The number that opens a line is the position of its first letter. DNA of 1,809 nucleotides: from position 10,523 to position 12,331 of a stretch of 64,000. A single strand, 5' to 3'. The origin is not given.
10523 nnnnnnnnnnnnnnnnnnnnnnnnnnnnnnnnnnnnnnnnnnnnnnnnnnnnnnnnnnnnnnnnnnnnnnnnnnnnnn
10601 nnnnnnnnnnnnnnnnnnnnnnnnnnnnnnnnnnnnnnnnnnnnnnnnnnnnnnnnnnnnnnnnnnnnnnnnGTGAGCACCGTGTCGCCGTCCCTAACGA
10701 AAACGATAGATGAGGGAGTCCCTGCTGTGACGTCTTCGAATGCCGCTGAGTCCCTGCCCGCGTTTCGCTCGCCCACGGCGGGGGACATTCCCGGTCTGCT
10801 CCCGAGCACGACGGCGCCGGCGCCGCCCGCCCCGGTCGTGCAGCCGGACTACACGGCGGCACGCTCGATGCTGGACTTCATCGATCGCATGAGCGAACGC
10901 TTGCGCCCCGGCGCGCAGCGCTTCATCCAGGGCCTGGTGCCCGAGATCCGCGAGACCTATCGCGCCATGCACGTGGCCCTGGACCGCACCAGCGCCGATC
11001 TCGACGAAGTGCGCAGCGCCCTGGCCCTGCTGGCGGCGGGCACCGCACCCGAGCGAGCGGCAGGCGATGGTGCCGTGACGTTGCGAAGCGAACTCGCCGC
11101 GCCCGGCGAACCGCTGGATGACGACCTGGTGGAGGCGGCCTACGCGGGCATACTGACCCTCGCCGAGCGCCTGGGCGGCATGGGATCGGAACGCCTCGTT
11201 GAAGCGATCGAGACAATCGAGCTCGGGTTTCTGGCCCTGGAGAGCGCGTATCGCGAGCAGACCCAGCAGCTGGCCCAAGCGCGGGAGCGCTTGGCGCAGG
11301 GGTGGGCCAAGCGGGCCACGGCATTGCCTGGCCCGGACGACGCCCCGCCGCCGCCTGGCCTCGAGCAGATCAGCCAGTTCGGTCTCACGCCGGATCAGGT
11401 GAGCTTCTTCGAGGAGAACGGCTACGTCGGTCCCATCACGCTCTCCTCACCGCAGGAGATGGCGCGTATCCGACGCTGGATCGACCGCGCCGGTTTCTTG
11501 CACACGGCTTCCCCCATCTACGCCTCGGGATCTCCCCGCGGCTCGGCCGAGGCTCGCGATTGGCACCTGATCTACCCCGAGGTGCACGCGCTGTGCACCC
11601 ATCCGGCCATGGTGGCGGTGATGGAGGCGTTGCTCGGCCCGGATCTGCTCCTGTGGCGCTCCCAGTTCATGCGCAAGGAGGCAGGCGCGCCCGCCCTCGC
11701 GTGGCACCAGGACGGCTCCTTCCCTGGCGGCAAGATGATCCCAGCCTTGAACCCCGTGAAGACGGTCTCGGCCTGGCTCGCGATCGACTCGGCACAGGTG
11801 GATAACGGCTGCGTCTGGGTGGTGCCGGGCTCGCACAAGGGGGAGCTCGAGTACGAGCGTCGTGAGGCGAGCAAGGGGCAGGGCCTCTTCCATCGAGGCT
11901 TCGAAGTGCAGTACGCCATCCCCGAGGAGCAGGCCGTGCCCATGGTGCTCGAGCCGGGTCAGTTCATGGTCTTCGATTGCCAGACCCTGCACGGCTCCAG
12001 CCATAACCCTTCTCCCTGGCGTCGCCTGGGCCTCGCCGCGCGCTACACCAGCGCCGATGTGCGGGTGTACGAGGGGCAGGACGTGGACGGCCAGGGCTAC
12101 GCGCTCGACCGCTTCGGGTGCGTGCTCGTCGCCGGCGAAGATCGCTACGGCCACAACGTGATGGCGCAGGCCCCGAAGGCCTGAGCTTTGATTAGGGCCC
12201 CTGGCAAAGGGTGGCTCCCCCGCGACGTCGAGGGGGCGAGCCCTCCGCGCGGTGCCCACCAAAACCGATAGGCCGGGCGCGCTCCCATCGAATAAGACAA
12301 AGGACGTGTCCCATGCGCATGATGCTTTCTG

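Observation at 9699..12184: Translationally coupled TauD-type and PhyH-type Fe(II)/2OG oxygenases, the second with a novel 240-aa N-terminal domain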

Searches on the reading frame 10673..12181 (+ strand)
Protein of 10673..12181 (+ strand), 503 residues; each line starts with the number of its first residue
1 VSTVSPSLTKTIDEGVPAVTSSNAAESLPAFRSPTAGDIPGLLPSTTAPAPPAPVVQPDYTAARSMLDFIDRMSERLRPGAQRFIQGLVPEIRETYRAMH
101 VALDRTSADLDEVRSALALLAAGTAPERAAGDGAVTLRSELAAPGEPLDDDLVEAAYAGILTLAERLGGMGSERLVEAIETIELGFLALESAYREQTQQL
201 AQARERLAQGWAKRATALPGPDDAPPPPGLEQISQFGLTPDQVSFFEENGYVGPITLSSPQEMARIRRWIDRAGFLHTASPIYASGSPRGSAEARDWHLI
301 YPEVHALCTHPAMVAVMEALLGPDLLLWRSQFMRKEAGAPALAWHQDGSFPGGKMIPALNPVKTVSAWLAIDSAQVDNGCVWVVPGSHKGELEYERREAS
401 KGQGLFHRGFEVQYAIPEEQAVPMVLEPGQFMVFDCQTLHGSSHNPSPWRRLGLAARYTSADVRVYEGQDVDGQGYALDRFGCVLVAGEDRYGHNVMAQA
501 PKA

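Call 3: search_protein_families(library=pfam, proteins=[window:10673-12181:+], max_evalue=0.1)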
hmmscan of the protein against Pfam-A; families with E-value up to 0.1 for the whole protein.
window:10673-12181:+ (503 aa): 1 family
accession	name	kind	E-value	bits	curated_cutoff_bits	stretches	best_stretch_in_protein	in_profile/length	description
PF05721.19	PhyH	-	4.6e-33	115.7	22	1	246-451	1-211/213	Phytanoyl-CoA dioxygenase (PhyH)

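Call 4: search_protein_families(library=ncbifam, proteins=[window:10673-12181:+], max_evalue=0.1)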
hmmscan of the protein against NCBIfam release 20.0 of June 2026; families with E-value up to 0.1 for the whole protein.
window:10673-12181:+ (503 aa): 5 families
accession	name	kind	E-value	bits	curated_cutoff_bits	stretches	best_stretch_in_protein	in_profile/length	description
TIGR01762.1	chlorin-enz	subfamily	5.9e-38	130.8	226.3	2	236-394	1-162/288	chlorinating enzyme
TIGR02408.1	ectoine_ThpD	equivalog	3.9e-09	36.3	336.5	1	238-462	17-251/277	ectoine hydroxylase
NF052437.1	MPhHdxlPhnYGIM8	equivalog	0.00012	21.6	500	1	237-446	4-201/260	methylphosphonate hydroxylase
NF045813.1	DxPntBtaHylase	equivalog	0.00013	21.4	550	1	305-447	88-233/285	1-deoxypentalenic acid 11-beta-hydroxylase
TIGR04324.1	SpoChoClust_2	subfamily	0.064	12.8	150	1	423-460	177-214/248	sporadic carbohydrate cluster 2OG-Fe(II) oxygenase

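Call 5: find_homologous_proteins(query=window:10673-12181:+, max_evalue=0.00001)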
Query window:10673-12181:+ (503 aa): 31 proteins with E <= 0.00001 among 8000 candidates.
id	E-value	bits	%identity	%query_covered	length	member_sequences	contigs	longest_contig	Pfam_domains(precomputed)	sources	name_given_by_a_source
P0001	0.0e+0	1095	100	96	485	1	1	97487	PF05721.20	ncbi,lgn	ncbi:MAG: phytanoyl-CoA dioxygenase family protein [Pseudomonadota bacterium]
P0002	1.1e-217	742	67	96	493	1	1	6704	PF05721.20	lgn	-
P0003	7.0e-210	716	86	76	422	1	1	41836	PF05721.20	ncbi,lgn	ncbi:MAG: phytanoyl-CoA dioxygenase family protein [Pseudomonadota bacterium]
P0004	1.7e-169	583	55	95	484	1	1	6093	PF05721.20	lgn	-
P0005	1.3e-166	574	58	94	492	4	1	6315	PF05721.20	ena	-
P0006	2.1e-166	573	55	94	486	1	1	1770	PF05721.20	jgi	-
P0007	2.5e-162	559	54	92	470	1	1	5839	PF05721.20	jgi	jgi:chlorinating enzyme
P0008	1.5e-152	527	60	80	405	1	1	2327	PF05721.20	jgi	jgi:non-heme Fe2+,alpha-ketoglutarate-dependent halogenase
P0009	2.0e-96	342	56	54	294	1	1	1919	PF05721.20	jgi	jgi:non-heme Fe2+,alpha-ketoglutarate-dependent halogenase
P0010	1.9e-77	279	51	52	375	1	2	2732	PF05721.20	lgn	-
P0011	2.5e-76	276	49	52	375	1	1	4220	PF05721.20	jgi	jgi:non-heme Fe2+,alpha-ketoglutarate-dependent halogenase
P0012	1.3e-75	273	50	52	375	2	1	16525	PF05721.20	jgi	jgi:non-heme Fe2+,alpha-ketoglutarate-dependent halogenase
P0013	1.8e-70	256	46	53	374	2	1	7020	PF05721.20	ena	-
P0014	5.3e-60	222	46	52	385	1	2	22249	PF05721.20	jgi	jgi:non-haem Fe2+, alpha-ketoglutarate-dependent halogenase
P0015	4.6e-51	192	40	53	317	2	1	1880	PF05721.20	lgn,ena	-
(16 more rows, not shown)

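Call 10: find_encoding_contigs(protein=P0002, flank=10000, max_places=3)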
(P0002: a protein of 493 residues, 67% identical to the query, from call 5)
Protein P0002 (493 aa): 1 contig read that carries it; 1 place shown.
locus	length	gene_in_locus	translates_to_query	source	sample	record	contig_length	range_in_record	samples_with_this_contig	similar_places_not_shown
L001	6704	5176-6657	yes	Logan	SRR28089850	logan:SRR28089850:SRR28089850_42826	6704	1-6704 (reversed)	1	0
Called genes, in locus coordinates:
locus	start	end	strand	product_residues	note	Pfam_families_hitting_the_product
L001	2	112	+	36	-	?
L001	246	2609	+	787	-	PF13371:TPR_9 (faint), PF13428:TPR_14 (faint), PF00515:TPR_1 (faint), PF07719:TPR_2 (faint), PF12895:ANAPC3 (faint), PF13431:TPR_17 (faint), PF13432:TPR_16 (faint), PF14559:TPR_19 (weak), +11 more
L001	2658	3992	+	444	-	PF21216:PepQ_N, PF00557:Peptidase_M24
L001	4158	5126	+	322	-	PF02668:TauD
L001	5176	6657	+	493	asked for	PF05721:PhyH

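Call 11: find_encoding_contigs(protein=P0003, flank=10000, max_places=3)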
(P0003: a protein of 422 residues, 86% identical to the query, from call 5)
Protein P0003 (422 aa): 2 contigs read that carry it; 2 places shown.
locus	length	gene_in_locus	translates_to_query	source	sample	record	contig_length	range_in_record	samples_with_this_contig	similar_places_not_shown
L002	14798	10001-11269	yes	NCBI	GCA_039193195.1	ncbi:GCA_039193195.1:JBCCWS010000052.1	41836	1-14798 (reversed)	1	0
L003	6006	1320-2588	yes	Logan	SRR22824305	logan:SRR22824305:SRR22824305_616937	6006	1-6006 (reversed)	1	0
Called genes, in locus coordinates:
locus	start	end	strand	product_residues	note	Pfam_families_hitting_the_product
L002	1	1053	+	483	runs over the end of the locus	PF00248:Aldo_ket_red, PF01042:Ribonuc_L-PSP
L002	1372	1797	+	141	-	-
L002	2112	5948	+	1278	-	PF01839:FG-GAP (faint), PF13517:FG-GAP_3 (faint), PF05345:He_PIG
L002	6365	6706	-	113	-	-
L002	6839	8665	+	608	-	PF01266:DAO (weak), PF13450:NAD_binding_8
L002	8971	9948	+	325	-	PF02668:TauD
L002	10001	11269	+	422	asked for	PF05721:PhyH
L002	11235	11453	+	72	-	-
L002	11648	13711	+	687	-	PF07719:TPR_2 (faint), PF10602:RPN7 (faint), PF13176:TPR_7 (faint), PF13424:TPR_12 (weak), PF13424:TPR_12, PF17874:TPR_MalT (weak), PF13424:TPR_12 (weak), PF00990:GGDEF, +7 more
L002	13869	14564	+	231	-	-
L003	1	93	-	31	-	?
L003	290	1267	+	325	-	PF02668:TauD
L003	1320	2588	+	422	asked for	PF05721:PhyH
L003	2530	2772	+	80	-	-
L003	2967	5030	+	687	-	PF07719:TPR_2 (faint), PF10602:RPN7 (faint), PF13176:TPR_7 (faint), PF13424:TPR_12 (weak), PF13424:TPR_12, PF17874:TPR_MalT (weak), PF13424:TPR_12 (weak), PF00990:GGDEF, +7 more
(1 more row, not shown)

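Call 12: find_encoding_contigs(protein=P0004, flank=10000, max_places=3)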
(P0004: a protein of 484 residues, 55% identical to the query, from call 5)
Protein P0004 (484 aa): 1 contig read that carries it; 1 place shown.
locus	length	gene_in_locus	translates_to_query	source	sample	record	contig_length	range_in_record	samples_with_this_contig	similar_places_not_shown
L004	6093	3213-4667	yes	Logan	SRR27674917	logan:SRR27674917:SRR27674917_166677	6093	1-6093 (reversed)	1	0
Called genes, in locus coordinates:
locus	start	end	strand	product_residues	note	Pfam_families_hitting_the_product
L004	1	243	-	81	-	?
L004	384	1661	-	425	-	PF05704:Caps_synth, PF04488:Gly_transf_sug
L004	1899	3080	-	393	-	-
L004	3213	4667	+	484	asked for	PF05721:PhyH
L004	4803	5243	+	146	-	PF01545:Cation_efflux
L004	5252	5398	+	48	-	-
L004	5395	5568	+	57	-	-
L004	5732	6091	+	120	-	?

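Call 13: find_encoding_contigs(protein=P0005, flank=10000, max_places=3)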
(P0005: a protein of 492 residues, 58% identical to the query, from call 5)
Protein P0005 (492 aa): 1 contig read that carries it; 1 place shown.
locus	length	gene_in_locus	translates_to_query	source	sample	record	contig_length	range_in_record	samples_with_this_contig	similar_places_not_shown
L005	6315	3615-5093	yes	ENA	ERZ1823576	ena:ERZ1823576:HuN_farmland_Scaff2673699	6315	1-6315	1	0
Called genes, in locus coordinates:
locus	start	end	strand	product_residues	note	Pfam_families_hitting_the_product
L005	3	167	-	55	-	?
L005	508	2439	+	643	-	PF01839:FG-GAP (faint), PF13517:FG-GAP_3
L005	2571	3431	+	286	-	PF09084:NMT1 (faint), PF00497:SBP_bac_3, PF12974:Phosphonate-bd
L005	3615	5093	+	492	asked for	PF05721:PhyH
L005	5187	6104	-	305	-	PF02668:TauD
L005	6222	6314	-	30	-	?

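Call 14: find_encoding_contigs(protein=P0007, flank=10000, max_places=3)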
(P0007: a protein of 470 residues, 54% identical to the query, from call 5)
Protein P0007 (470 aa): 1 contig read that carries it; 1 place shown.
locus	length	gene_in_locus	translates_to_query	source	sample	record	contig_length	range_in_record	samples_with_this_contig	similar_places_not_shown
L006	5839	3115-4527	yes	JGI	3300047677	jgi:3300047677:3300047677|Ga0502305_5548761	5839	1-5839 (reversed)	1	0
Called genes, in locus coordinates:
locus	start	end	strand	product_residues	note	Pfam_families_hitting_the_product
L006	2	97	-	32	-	?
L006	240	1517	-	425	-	PF05704:Caps_synth, PF04488:Gly_transf_sug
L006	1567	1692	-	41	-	-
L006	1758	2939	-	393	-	-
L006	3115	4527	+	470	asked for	PF05721:PhyH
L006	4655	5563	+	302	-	PF01545:Cation_efflux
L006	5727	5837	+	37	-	?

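Call 15: find_encoding_contigs(protein=P0012, flank=10000, max_places=3)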
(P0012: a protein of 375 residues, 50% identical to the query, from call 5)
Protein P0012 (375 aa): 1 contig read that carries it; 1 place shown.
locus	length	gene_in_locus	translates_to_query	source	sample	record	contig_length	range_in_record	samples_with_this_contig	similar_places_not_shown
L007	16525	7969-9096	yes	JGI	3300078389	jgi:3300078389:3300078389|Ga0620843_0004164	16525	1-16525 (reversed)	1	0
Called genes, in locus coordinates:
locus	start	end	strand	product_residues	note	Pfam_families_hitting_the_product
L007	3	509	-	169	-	?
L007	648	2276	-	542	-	PF01663:Phosphodiest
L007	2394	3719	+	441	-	PF00067:p450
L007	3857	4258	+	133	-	PF00550:PP-binding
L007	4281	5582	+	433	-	PF00109:ketoacyl-synt, PF02801:Ketoacyl-synt_C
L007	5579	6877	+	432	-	PF00109:ketoacyl-synt, PF02801:Ketoacyl-synt_C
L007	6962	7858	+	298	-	PF03279:Lip_A_acyltrans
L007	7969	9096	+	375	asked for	PF05721:PhyH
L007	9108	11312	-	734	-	PF00884:Sulfatase, PF16347:SGSH_C (weak)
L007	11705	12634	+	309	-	PF05762:VWA_CoxE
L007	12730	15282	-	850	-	PF00989:PAS, PF08448:PAS_4, PF13426:PAS_9, PF08447:PAS_3, PF00990:GGDEF, PF00563:EAL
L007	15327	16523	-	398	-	?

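Call 16: find_encoding_contigs(protein=P0014, flank=10000, max_places=3)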
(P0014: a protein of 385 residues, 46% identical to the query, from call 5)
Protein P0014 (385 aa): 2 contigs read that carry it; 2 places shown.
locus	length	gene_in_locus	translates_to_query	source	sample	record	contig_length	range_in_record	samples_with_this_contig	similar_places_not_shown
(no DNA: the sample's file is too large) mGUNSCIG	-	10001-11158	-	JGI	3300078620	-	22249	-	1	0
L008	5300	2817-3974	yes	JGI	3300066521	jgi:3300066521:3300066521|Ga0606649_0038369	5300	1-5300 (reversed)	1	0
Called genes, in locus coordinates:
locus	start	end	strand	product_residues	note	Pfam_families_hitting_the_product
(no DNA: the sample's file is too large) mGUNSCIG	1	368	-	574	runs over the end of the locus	PF13620:CarboxypepD_reg (weak)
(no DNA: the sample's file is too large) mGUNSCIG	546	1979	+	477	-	PF00072:Response_reg, PF00158:Sigma54_activat, PF14532:Sigma54_activ_2, PF25601:AAA_lid_14, PF02954:HTH_8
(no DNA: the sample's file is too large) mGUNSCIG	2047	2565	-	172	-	PF27226:AF_1845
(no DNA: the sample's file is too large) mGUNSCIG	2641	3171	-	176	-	PF27355:MJ1278 (weak)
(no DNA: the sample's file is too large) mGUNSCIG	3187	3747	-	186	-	PF27355:MJ1278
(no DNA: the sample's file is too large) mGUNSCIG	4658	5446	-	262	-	PF02578:Cu-oxidase_4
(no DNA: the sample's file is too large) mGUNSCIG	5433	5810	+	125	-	PF01648:ACPS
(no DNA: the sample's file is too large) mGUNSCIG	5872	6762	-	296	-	PF03279:Lip_A_acyltrans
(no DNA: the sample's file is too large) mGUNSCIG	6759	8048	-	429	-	PF00109:ketoacyl-synt, PF02801:Ketoacyl-synt_C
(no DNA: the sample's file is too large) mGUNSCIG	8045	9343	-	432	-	PF00109:ketoacyl-synt, PF02801:Ketoacyl-synt_C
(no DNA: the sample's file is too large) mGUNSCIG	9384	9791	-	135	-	PF00550:PP-binding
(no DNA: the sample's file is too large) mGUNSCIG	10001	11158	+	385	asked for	PF05721:PhyH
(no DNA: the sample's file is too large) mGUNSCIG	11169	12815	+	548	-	PF01663:Phosphodiest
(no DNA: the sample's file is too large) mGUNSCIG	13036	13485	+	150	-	?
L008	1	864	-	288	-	?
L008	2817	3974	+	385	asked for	PF05721:PhyH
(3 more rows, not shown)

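Call 23: search_solved_structures(query=P0001, max_evalue=0.01, show_alignments=2)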
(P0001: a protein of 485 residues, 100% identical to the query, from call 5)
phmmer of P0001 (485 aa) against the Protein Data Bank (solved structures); distinct sequences matched with E-value up to 0.01: 22.
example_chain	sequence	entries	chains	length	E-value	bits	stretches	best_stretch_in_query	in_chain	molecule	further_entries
3gja_A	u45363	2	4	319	1.5e-34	123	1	216-482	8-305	CytC3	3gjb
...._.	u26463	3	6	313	2.7e-25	92.5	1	216-477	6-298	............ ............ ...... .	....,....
4xbz_A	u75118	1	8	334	7.7e-17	64.6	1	215-434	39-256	EvdO1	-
6zyk_A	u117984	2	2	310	5.2e-16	61.8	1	221-452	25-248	Monooxygenase | Uncharacterized protein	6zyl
5epa_A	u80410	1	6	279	8.3e-13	51.3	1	206-450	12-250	SnoK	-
2a1x_A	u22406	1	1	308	1.7e-11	46.9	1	283-448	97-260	Phytanoyl-CoA dioxygenase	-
5ep9_A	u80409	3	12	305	6.6e-07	31.8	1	256-444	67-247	SnoN,Epimerase SnoN | SnoN,SnoN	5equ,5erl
2opw_A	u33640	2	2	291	3.1e-06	29.6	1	290-433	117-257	PHYHD1 protein | Phytanoyl-CoA dioxygenase domain-containing protein 1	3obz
5nch_A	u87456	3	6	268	3.2e-05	26.3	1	219-441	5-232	Leucine hydroxylase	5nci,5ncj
9c9n_A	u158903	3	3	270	4.4e-05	25.8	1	219-449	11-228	Fe/2-OG dependent dioxygenase MysH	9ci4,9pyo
4mhr_A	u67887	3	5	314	4.6e-05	25.7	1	222-446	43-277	Ectoine hydroxylase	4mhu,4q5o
9pze_A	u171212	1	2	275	5.3e-05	25.5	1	219-449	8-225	Fe/2-OG dependent dioxygenase MysH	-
4xab_A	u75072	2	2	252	5.4e-05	25.5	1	319-445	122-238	EvdO2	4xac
8fnc_14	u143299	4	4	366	7.4e-05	25.1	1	210-371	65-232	Phytanoyl-CoA dioxygenase family protein | RNA-editing substrate-binding complex protein 14 (RESC14)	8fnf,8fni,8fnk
5ybm_A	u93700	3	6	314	0.0017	20.6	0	316-440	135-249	PrhA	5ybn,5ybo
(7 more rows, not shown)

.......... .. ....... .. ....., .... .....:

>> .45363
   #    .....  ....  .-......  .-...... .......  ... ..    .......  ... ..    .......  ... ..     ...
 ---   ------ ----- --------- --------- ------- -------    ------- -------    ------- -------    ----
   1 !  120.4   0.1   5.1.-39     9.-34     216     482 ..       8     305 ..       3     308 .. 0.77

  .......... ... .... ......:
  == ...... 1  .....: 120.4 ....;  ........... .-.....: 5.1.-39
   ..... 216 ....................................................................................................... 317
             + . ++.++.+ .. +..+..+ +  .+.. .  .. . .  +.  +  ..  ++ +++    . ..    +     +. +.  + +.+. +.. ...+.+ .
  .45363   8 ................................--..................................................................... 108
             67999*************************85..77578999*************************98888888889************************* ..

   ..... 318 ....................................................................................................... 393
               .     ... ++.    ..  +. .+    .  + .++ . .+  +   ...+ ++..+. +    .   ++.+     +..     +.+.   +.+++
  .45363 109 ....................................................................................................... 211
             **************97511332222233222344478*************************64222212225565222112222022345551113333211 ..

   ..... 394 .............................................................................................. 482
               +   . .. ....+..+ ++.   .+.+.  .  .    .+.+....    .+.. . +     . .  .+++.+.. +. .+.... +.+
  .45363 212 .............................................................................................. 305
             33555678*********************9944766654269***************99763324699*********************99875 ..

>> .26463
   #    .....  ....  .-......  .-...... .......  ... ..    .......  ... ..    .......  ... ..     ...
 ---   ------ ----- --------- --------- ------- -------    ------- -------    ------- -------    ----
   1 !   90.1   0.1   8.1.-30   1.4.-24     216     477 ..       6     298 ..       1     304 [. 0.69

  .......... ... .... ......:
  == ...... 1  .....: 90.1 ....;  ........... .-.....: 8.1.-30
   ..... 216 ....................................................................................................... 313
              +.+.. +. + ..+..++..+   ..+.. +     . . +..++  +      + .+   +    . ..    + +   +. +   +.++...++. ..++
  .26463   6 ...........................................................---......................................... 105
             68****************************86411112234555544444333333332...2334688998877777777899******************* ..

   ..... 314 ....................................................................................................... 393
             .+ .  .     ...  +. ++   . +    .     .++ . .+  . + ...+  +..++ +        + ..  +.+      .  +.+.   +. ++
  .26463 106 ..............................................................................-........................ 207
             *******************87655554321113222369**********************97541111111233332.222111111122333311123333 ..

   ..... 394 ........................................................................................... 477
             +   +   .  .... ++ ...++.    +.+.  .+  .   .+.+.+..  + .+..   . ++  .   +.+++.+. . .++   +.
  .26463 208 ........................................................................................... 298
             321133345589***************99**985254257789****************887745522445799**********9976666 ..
